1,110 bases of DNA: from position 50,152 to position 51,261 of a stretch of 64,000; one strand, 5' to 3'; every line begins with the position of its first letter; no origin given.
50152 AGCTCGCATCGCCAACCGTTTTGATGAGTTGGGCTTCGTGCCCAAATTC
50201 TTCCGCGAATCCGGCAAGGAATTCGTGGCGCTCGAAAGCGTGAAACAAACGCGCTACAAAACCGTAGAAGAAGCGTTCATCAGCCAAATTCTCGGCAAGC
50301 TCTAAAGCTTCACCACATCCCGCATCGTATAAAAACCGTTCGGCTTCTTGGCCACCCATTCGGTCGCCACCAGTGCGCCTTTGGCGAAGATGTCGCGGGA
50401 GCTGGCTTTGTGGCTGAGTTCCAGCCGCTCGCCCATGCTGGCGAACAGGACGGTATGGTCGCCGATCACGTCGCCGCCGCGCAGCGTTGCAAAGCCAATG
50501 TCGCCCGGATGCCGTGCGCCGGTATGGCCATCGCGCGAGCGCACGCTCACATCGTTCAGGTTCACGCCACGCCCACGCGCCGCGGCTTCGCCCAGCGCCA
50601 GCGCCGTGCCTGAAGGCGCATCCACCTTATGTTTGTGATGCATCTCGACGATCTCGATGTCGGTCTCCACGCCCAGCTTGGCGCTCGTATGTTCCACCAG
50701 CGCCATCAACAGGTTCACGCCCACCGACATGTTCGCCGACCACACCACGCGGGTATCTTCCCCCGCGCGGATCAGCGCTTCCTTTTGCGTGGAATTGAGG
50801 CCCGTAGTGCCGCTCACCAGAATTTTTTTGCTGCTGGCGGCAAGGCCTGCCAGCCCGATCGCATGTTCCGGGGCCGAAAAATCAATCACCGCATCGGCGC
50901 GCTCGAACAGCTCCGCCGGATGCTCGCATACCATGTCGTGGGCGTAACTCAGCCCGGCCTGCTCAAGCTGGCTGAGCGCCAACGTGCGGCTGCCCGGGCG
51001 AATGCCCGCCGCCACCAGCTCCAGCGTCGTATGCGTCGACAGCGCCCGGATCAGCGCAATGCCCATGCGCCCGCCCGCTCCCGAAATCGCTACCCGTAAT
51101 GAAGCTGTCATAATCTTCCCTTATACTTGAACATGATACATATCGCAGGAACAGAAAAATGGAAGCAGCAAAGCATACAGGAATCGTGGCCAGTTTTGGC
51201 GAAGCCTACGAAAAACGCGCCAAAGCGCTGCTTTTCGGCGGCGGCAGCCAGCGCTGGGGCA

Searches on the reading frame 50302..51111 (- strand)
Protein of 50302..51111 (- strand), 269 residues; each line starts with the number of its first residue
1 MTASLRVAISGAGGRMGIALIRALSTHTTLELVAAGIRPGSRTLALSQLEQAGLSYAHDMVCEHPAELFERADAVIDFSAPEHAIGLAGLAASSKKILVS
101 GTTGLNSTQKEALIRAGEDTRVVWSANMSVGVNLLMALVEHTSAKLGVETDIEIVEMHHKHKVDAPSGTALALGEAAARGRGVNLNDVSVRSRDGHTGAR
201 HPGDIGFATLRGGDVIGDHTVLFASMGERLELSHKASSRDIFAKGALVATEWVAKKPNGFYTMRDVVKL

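Call 80: search_protein_families(library=pfam, proteins=[window:50302-51111:-], max_evalue=0.001)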
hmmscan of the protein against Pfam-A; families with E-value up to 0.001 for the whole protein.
window:50302-51111:- (269 aa): 3 families
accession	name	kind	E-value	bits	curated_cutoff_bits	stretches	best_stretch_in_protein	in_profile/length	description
PF05173.19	DapB_C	-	6.2e-44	149.4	27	1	131-266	1-120/121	Dihydrodipicolinate reductase, C-terminus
PF01113.26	DapB_N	-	4.2e-25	88.7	25.6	1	6-128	2-124/124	Dihydrodipicolinate reductase, N-terminus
PF01118.30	Semialdhyde_dh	-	0.00063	20.6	26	0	6-81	1-75/121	Semialdehyde dehydrogenase, NAD binding domain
